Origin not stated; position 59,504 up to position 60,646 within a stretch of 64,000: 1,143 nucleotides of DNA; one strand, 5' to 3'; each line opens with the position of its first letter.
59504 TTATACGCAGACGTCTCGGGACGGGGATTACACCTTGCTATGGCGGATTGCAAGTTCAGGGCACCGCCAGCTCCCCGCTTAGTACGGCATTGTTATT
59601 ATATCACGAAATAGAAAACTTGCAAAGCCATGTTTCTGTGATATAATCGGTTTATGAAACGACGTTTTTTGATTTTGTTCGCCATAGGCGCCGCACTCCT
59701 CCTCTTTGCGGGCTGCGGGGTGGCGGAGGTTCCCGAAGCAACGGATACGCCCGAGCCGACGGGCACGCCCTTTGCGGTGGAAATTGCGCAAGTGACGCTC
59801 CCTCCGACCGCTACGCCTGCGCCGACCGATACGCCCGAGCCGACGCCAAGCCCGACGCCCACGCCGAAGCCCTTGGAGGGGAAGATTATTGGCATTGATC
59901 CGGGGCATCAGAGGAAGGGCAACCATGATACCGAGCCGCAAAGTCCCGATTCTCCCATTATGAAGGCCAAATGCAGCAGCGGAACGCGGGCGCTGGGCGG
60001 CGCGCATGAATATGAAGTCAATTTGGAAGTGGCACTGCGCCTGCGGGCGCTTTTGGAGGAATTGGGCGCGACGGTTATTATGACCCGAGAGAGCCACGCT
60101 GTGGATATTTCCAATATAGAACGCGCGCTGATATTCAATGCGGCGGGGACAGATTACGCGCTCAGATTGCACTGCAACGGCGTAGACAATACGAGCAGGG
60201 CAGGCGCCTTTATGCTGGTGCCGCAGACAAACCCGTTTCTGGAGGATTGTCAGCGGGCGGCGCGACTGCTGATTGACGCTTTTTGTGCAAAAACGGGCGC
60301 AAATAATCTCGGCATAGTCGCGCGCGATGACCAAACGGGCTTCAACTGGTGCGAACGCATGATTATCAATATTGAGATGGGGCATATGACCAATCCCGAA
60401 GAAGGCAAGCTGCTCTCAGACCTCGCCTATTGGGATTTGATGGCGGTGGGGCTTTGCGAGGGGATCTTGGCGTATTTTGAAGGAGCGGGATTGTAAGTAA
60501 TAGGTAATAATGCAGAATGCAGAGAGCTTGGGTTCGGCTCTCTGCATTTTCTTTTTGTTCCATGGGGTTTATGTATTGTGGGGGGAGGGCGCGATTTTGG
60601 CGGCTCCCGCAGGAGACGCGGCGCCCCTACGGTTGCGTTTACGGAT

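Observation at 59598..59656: Two divergent promoters share a single palindromic -35 hexamer; one drives SRP RNA, the other a leaderless amidase mRNA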

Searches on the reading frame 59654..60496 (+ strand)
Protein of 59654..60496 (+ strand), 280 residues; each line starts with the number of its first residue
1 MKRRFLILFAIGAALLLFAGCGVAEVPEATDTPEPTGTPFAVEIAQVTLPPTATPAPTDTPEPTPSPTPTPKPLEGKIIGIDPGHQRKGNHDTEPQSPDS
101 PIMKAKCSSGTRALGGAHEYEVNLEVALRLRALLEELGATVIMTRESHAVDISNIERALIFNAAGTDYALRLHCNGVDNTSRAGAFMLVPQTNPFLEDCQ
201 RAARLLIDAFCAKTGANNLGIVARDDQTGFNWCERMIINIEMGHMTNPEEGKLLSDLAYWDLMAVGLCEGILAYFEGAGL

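Call 7: search_protein_families(library=pfam, proteins=[window:59654-60496:+])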
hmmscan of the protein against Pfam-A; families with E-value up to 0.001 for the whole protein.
window:59654-60496:+ (280 aa): 1 family
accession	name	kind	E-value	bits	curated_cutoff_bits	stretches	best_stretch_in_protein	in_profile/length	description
PF01520.23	Amidase_3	-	3.8e-28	99.1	27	1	79-272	1-173/174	N-acetylmuramoyl-L-alanine amidase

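Call 8: find_homologous_proteins(query=window:59654-60493:+)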
Query window:59654-60493:+ (280 aa): 920 proteins with E <= 0.001 among 8000 candidates; the best 120 are listed.
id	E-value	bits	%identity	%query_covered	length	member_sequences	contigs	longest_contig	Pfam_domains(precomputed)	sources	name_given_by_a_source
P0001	2.8e-187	638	100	100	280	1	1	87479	PF01520.24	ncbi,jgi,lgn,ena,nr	ncbi:MAG: N-acetylmuramoyl-L-alanine amidase [Clostridiales bacterium]|nr:N-acetylmuramoyl-L-alanine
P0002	1.2e-120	420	70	98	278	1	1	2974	PF27998.1,PF01520.24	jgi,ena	-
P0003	2.3e-117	409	66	98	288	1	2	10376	PF01520.24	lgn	-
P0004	9.5e-88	312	56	92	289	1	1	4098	PF01520.24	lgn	-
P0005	4.1e-87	310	53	98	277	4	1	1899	PF01520.24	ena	-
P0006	1.9e-86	308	55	93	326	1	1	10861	PF01520.24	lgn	-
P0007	2.2e-86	307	55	99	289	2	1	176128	PF01520.24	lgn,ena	-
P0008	2.8e-86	307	51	99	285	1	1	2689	PF01520.24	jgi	-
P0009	8.3e-86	306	63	73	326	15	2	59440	PF01520.24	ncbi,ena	-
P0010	8.9e-86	306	53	99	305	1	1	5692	PF01520.24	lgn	-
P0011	1.4e-85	305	63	80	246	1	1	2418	PF01520.24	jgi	-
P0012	3.7e-85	303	65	78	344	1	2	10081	PF01520.24,PF01471.24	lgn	-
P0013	3.8e-85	303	56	79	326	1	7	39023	PF01520.24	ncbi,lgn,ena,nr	ncbi:MAG: N-acetylmuramoyl-L-alanine amidase [Eubacteriales bacterium]|nr:N-acetylmuramoyl-L-alanine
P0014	5.6e-85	303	55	97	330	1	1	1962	PF01520.24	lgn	-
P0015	1.4e-84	302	53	99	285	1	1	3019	PF01520.24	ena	-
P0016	4.3e-84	300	61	89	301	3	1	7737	PF01520.24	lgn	-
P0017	2.2e-83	298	53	98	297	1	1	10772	PF01520.24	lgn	-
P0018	4.3e-83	297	55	81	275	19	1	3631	PF01520.24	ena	-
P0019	6.3e-83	296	54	96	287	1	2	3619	PF01520.24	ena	-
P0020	7.3e-83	296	59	81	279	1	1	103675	PF01520.24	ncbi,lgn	-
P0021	1.0e-82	295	62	73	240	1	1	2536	PF01520.24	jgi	-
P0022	7.5e-82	293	64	73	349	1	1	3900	PF01520.24,PF01471.24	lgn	-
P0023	1.0e-81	292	63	73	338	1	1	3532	PF01520.24,PF01471.24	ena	-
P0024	2.6e-81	291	48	98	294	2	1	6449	PF01520.24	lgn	-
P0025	4.6e-81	290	60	77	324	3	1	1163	PF01520.24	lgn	-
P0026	4.7e-81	290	62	73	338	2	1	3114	PF01520.24,PF01471.24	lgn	-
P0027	7.6e-81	289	56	89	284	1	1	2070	PF01520.24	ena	-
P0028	8.1e-81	289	49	96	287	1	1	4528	PF01520.24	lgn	-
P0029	1.5e-80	288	56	89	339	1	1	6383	PF01520.24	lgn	-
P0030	1.6e-80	288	54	91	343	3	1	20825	PF01520.24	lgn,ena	-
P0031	1.9e-80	288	66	73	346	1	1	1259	PF01520.24,PF01471.24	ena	-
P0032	2.1e-80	288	61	72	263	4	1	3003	PF01520.24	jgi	jgi:N-acetylmuramoyl-L-alanine amidase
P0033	1.2e-79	285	62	75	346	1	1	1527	PF01520.24,PF01471.24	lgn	-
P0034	4.1e-79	284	60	73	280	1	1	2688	PF01520.24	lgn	-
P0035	5.9e-79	283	49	97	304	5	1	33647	PF01520.24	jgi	-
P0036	1.2e-78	282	60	80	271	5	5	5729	PF01520.24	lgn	-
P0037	1.4e-78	282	64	73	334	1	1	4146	PF01520.24,PF01471.24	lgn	-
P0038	1.4e-78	282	54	94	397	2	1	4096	PF01520.24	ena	-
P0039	2.2e-78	281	57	72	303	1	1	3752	PF01520.24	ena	-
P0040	2.6e-78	281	50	99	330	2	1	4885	PF01520.24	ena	-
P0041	2.9e-78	281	63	72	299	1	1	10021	PF01520.24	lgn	-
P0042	3.9e-78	280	55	83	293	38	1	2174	PF01520.24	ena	-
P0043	6.8e-78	280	60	81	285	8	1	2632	PF01520.24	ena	-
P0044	7.8e-78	279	62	76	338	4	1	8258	PF01520.24,PF01471.24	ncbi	-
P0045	1.7e-77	278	52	98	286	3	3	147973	PF01520.24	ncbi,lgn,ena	-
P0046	2.3e-77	278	51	91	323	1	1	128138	PF01520.24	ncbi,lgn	-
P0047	2.4e-77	278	62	73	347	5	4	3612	PF01520.24,PF01471.24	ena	-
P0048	2.7e-77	278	55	89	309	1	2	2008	PF01520.24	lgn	-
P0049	2.9e-77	278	58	88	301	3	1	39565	PF01520.24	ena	-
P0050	3.3e-77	277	64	74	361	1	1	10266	PF01520.24,PF01471.24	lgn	-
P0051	4.6e-77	277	54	99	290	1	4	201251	PF01520.24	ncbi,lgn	ncbi:MAG: N-acetylmuramoyl-L-alanine amidase [Clostridia bacterium]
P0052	5.1e-77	277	49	100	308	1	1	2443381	PF01520.24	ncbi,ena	-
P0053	6.0e-77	277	50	96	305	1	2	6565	PF01520.24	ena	-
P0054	6.3e-77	276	62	76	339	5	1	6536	PF01520.24,PF01471.24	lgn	-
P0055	6.4e-77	276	64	73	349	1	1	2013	PF01520.24,PF01471.24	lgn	-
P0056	7.5e-77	276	54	89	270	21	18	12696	PF01520.24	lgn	-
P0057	5.2e-76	273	55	89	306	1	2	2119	PF01520.24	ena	-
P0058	5.2e-76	273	56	77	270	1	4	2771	PF01520.24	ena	-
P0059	5.4e-76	273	58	73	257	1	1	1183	PF01520.24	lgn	-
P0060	7.1e-76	273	55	73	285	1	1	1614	PF01520.24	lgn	-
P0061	1.4e-75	272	65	74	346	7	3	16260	PF01520.24,PF01471.24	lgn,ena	-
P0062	1.7e-75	272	50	96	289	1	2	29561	PF01520.24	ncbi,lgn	-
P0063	1.9e-75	272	48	99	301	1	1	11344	PF01520.24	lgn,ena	-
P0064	1.9e-75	272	48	82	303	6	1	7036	PF01520.24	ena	-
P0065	2.9e-75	271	56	82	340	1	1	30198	PF01520.24,PF01471.24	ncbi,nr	ncbi:MAG: N-acetylmuramoyl-L-alanine amidase [Eubacteriales bacterium]|nr:N-acetylmuramoyl-L-alanine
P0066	3.2e-75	271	61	72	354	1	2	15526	PF01520.24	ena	-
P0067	3.3e-75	271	63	73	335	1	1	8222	PF01520.24,PF01471.24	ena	-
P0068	3.5e-75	271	64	74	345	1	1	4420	PF01520.24,PF01471.24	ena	-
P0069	7.2e-75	270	59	79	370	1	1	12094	PF01520.24,PF01471.24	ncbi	-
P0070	7.5e-75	270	54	73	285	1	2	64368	PF01520.24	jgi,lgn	-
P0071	9.0e-75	269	57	81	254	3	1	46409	PF01520.24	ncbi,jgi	jgi:N-acetylmuramoyl-L-alanine amidase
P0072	9.6e-75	269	56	73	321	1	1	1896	PF01520.24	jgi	-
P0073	1.9e-74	268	52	93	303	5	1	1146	PF01520.24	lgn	-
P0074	2.3e-74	268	56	72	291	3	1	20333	PF27998.1,PF01520.24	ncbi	-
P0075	3.1e-74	268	49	98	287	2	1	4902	PF01520.24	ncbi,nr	ncbi:MAG: N-acetylmuramoyl-L-alanine amidase [Clostridia bacterium]|nr:N-acetylmuramoyl-L-alanine am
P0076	8.2e-74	266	60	74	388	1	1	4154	PF08823.17,PF01520.24,PF01471.24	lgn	-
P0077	1.1e-73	266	59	73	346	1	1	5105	PF01520.24,PF01471.24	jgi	-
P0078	1.9e-73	265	60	73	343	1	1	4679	PF01520.24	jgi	-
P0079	3.0e-73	264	62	73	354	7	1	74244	PF01520.24,PF01471.24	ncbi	-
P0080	3.2e-73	264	49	99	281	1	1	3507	PF01520.24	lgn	-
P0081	4.4e-73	264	49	98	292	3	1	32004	PF01520.24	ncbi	-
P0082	4.6e-73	264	46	92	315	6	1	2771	PF01520.24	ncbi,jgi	jgi:N-acetylmuramoyl-L-alanine amidase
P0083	5.3e-73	264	57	78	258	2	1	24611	PF01520.24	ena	-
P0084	1.2e-72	262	48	90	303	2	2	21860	PF01520.24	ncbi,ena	-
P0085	1.8e-72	262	64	71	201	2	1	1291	PF01520.24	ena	-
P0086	3.0e-72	261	50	91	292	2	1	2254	PF01520.24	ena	-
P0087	5.4e-72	260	51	99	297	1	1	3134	PF01520.24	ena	-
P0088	5.8e-72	260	59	75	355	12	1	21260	PF01520.24,PF01471.24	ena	-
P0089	6.2e-72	260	49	97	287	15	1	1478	PF01520.24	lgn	-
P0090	7.4e-72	260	46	99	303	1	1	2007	PF01520.24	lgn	-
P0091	7.4e-72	260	56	84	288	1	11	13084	PF01520.24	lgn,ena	-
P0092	8.0e-72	260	53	90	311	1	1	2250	PF01520.24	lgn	-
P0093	1.4e-71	259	51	90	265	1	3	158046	PF01520.24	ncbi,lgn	-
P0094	1.5e-71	259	51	93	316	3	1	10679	PF01520.24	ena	-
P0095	1.6e-71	259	45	97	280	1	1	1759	PF01520.24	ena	-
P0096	1.8e-71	259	53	72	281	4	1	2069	PF01520.24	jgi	-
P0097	2.0e-71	258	59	73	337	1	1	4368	PF01520.24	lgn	-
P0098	2.6e-71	258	54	72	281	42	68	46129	PF01520.24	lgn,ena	-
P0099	2.7e-71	258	49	91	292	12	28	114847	PF01520.24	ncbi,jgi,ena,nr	ncbi:MAG: N-acetylmuramoyl-L-alanine amidase [Clostridia bacterium]|jgi:N-acetylmuramoyl-L-alanine a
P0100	3.7e-71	258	54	73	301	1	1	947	PF01520.24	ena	-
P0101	4.1e-71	257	44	99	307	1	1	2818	PF01520.24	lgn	-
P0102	5.8e-71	257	52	87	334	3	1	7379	PF01520.24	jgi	jgi:N-acetylmuramoyl-L-alanine amidase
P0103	6.0e-71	257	51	91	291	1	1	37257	PF01520.24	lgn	-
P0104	7.1e-71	257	55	84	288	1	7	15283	PF01520.24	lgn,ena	-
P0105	8.5e-71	256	50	98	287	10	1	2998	PF01520.24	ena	-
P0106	9.0e-71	256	58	73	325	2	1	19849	PF01520.24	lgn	-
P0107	1.4e-70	256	52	71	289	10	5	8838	PF01520.24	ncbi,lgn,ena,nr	ncbi:MAG: N-acetylmuramoyl-L-alanine amidase [Clostridia bacterium]|nr:N-acetylmuramoyl-L-alanine am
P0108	1.5e-70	256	54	88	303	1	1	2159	PF01520.24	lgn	-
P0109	1.9e-70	255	54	73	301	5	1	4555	PF01520.24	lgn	-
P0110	2.0e-70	255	45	98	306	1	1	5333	PF01520.24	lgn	-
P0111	2.7e-70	255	59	73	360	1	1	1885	PF01520.24,PF01471.24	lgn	-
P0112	4.7e-70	254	52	89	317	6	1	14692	PF01520.24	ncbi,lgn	ncbi:MAG: N-acetylmuramoyl-L-alanine amidase [Bacillota bacterium]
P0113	5.1e-70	254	60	73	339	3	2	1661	PF01520.24,PF01471.24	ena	-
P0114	6.5e-70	253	55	84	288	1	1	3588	PF01520.24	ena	-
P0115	6.8e-70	253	55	84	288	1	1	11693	PF01520.24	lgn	-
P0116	9.9e-70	253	55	84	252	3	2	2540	PF01520.24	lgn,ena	-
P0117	1.0e-69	253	51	91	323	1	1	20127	PF01520.24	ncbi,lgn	-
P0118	1.0e-69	253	52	72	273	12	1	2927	PF01520.24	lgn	-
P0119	1.0e-69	253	43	94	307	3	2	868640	PF01520.24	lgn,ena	-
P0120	1.3e-69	253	44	91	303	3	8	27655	PF01520.24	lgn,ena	-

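Call 9: find_encoding_contigs(protein=P0002, flank=3000, max_places=4)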
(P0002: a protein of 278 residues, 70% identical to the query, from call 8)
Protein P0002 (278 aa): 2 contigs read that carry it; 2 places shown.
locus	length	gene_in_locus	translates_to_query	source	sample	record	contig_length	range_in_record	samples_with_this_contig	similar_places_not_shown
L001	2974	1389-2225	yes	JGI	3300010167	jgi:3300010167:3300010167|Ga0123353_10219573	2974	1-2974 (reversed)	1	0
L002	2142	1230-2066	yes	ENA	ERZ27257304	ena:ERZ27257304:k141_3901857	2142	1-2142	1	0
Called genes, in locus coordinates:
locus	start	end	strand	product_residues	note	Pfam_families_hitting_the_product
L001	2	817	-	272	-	?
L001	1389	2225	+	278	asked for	PF27998:ArabinogalactanP (weak), PF01520:Amidase_3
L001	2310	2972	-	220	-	?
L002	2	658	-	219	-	?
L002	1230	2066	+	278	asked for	PF27998:ArabinogalactanP (weak), PF01520:Amidase_3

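Call 10: find_encoding_contigs(protein=P0003, flank=3000, max_places=4)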
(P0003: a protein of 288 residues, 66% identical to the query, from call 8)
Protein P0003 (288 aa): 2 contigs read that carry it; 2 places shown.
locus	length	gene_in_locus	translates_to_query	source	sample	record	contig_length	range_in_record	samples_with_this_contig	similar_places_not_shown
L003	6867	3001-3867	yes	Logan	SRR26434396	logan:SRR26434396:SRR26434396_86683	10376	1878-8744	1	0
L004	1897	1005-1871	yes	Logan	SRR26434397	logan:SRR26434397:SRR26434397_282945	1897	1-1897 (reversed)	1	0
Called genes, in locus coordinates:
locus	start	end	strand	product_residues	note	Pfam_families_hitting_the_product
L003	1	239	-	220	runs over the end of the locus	PF02660:G3P_acyltransf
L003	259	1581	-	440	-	PF00009:GTP_EFTU, PF01926:MMR_HSR1, PF02421:FeoB_N, PF00009:GTP_EFTU, PF01926:MMR_HSR1, PF02421:FeoB_N, PF04548:AIG1 (weak), PF14714:KH_dom-like, +4 more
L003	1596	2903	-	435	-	PF19238:Radical_SAM_2, PF04055:Radical_SAM (faint), PF04459:DUF512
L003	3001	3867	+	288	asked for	PF01520:Amidase_3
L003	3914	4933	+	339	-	-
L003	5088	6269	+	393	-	PF00155:Aminotran_1_2, PF01212:Beta_elim_lyase (weak)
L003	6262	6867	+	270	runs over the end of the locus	PF00106:adh_short, PF08659:KR (weak), PF13561:adh_short_C2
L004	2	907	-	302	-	?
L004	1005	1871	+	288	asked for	PF01520:Amidase_3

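Call 14: find_related_loci(query=window:59654-60493:+, collection=metagenome_contigs, flank=2500)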
Query window:59654-60493:+ (280 aa) in metagenome_contigs; peptide patterns used: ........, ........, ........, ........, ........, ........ (x = any residue, [..] = any of these).
163 stretches matched a pattern; 9 encode a relative of the query (tblastn E <= 1e-3); 9 distinct loci.
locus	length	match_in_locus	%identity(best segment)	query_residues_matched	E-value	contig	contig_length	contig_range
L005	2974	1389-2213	70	1-275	5e-113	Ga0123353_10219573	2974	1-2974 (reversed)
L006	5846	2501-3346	56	4-275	2e-85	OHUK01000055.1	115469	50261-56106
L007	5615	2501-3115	63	72-275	3e-85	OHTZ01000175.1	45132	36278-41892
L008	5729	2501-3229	56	28-277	5e-84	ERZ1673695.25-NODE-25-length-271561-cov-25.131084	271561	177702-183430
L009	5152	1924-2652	56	28-277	5e-84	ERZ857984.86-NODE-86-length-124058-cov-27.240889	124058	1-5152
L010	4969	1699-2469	56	27-277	3e-83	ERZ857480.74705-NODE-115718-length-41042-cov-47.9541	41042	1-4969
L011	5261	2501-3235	50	44-279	2e-74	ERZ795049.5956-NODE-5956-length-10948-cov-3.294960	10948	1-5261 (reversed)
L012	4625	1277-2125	46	22-274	4e-66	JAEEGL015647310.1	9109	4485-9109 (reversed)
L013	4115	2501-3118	24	109-274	1e-7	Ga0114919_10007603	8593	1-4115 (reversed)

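Call 33: search_protein_families(library=ncbifam, proteins=[window:59654-60496:+], max_evalue=0.001)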
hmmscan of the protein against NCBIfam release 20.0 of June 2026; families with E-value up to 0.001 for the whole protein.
window:59654-60496:+ (280 aa): 4 families
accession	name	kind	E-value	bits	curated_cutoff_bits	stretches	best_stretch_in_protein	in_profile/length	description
NF038140.1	amidase_Rv3717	exception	2.2e-19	69.8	335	1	64-275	11-231/233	Rv3717 family N-acetylmuramoyl-L-alanine amidase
TIGR02883.1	spore_cwlD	equivalog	1e-13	51.8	221.55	1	110-274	15-189/189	N-acetylmuramoyl-L-alanine amidase CwlD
NF007652.1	PRK10319.1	equivalog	5.3e-08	32.5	400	0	111-186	73-148/291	N-acetylmuramoyl-L-alanine amidase AmiA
NF037973.1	metallo_SslE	exception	0.00033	18.2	3000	1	7-73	11-78/1519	lipoprotein metalloprotease SslE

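Call 45: find_encoding_contigs(protein=P0016, flank=1500, max_places=2)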
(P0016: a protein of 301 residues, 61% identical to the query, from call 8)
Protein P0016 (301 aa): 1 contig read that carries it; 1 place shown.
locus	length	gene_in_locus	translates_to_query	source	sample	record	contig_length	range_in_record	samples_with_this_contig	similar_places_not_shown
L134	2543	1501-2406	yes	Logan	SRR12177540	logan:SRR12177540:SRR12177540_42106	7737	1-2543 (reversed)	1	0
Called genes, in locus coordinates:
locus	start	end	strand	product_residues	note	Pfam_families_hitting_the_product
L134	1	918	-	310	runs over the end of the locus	PF02729:OTCace_N, PF00185:OTCace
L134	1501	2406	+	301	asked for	PF01520:Amidase_3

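Call 46: find_encoding_contigs(protein=P0011, flank=1500, max_places=2)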
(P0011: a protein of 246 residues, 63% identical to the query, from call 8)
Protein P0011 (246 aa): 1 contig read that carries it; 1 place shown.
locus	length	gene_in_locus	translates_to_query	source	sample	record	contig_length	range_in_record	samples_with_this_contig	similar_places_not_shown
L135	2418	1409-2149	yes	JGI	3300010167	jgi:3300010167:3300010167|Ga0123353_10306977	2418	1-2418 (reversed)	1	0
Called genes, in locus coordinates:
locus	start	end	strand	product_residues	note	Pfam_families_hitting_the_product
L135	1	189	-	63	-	?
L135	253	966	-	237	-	PF00300:His_Phos_1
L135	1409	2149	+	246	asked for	PF01520:Amidase_3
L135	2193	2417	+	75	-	?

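Call 47: find_encoding_contigs(protein=P0009, flank=1500, max_places=2)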
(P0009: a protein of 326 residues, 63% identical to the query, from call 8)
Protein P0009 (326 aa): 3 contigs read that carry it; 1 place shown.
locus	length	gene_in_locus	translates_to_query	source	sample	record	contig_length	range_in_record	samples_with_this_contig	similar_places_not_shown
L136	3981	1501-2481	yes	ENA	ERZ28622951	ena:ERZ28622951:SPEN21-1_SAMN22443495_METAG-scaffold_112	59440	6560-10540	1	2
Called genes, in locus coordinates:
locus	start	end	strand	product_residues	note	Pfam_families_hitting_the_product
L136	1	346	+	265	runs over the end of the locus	PF12385:Peptidase_C70, PF13529:Peptidase_C39_2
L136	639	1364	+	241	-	PF13489:Methyltransf_23, PF00891:Methyltransf_2, PF01209:Ubie_methyltran (faint), PF02353:CMAS (weak), PF13847:Methyltransf_31, PF08241:Methyltransf_11, PF08242:Methyltransf_12, PF13649:Methyltransf_25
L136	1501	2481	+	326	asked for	PF01520:Amidase_3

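Call 48: find_encoding_contigs(protein=P0004, flank=1500, max_places=2)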
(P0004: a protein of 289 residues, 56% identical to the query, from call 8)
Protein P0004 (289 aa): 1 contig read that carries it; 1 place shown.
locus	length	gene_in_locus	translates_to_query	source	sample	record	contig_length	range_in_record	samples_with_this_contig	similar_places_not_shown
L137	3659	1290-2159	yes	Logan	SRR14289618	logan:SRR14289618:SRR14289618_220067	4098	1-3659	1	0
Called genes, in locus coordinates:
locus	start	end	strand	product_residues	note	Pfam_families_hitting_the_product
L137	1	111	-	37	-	?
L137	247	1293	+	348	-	PF13308:YARHG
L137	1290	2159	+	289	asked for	PF01520:Amidase_3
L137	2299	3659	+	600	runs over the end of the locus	?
